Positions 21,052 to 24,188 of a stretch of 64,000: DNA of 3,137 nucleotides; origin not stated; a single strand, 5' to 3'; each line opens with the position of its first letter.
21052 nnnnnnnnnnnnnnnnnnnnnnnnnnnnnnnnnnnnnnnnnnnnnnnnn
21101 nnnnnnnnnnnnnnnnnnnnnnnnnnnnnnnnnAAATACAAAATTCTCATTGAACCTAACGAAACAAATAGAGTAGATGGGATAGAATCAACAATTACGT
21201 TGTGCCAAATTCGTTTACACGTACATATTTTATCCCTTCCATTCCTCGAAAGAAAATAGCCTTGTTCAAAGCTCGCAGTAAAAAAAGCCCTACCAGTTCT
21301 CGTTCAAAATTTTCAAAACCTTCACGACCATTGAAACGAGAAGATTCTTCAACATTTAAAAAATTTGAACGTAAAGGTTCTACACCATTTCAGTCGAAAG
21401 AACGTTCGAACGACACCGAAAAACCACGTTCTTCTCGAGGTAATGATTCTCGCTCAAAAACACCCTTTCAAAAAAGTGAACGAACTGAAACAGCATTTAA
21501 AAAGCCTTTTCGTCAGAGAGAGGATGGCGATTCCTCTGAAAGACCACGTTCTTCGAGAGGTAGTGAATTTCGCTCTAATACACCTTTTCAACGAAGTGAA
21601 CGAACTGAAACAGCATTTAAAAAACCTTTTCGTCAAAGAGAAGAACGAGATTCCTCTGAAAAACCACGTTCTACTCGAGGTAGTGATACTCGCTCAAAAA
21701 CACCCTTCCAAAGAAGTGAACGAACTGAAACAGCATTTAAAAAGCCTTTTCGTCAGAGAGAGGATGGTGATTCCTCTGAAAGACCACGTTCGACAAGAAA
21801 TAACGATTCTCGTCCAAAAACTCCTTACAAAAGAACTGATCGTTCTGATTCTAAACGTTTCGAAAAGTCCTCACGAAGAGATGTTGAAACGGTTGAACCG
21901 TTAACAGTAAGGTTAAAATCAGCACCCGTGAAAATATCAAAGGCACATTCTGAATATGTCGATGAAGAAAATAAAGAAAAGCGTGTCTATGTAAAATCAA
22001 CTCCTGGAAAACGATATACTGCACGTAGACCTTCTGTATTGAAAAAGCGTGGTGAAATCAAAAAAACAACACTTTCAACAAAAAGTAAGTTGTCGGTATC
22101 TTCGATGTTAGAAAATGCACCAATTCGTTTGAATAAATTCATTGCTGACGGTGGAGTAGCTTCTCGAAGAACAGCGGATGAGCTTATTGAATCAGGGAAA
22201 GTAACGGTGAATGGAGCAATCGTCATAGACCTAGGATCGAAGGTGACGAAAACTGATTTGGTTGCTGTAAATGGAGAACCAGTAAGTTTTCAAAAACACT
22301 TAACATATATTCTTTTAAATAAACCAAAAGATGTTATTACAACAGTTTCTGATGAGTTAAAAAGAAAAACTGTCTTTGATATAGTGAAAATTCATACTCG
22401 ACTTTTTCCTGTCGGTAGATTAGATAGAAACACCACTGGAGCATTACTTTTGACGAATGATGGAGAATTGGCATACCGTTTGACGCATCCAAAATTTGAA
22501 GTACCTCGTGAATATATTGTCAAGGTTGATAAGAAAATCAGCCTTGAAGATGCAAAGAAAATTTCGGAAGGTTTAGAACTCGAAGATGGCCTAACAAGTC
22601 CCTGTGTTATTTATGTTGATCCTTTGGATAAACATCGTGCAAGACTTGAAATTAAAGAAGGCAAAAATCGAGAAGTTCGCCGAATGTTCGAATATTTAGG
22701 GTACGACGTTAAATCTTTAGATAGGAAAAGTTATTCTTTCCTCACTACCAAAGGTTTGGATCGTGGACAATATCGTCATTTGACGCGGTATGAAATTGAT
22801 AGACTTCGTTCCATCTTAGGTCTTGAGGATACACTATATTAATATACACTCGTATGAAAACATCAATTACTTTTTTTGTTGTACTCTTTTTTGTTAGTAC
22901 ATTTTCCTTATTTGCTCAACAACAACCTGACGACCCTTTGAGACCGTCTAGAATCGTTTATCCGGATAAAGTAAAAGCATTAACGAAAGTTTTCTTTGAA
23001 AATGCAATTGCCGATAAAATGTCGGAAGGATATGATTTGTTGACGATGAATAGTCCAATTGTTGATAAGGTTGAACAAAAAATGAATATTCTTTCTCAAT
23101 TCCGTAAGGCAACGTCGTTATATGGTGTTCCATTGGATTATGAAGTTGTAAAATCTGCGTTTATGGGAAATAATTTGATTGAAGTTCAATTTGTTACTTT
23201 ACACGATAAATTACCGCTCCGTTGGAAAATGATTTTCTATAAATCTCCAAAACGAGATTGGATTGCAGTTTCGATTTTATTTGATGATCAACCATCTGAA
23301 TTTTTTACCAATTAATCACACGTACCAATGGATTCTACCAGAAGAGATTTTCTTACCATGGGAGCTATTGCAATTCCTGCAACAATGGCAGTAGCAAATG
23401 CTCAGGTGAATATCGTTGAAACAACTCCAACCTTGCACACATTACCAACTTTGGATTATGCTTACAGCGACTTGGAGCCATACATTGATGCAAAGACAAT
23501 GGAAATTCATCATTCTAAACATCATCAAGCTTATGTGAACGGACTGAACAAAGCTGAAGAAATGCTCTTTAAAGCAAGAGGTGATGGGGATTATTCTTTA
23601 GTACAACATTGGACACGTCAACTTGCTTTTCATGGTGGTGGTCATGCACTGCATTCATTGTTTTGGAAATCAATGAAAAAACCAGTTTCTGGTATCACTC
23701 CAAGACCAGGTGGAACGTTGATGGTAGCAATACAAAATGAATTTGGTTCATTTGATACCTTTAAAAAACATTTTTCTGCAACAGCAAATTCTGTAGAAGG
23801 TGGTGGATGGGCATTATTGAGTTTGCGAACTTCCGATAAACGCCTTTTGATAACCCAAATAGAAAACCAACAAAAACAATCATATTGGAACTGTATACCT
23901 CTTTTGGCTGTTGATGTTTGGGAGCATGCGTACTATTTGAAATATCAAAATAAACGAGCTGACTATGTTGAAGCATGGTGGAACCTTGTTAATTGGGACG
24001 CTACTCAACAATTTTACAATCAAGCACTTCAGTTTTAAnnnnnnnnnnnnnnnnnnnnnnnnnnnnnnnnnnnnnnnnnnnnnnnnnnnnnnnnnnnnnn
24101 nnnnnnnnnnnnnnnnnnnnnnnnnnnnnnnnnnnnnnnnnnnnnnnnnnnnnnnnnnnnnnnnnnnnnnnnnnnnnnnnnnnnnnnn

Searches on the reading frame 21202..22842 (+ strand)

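Call 13: search_protein_families(library=pfam, proteins=[window:21202-22842:+], max_evalue=0.0001)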
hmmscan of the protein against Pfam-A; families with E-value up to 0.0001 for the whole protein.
window:21202-22842:+ (546 aa): 2 families
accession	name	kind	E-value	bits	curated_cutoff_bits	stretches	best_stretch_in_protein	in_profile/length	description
PF00849.27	PseudoU_synth_2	-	9.7e-20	71.8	26.8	1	369-497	2-151/152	RNA pseudouridylate synthase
PF01479.30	S4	-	1.4e-09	38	22.8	1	309-354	2-48/48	S4 domain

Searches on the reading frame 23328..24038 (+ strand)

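Call 13: search_protein_families(library=pfam, proteins=[window:23328-24038:+], max_evalue=0.0001)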
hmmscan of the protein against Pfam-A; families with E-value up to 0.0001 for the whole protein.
window:23328-24038:+ (236 aa): 2 families
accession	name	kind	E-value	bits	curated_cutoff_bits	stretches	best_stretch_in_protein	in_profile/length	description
PF02777.23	Sod_Fe_C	-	1.8e-37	127.9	20.9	1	128-227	2-100/102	Iron/manganese superoxide dismutases, C-terminal domain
PF00081.27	Sod_Fe_N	-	2.6e-29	102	27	1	37-117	2-82/82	Iron/manganese superoxide dismutases, alpha-hairpin domain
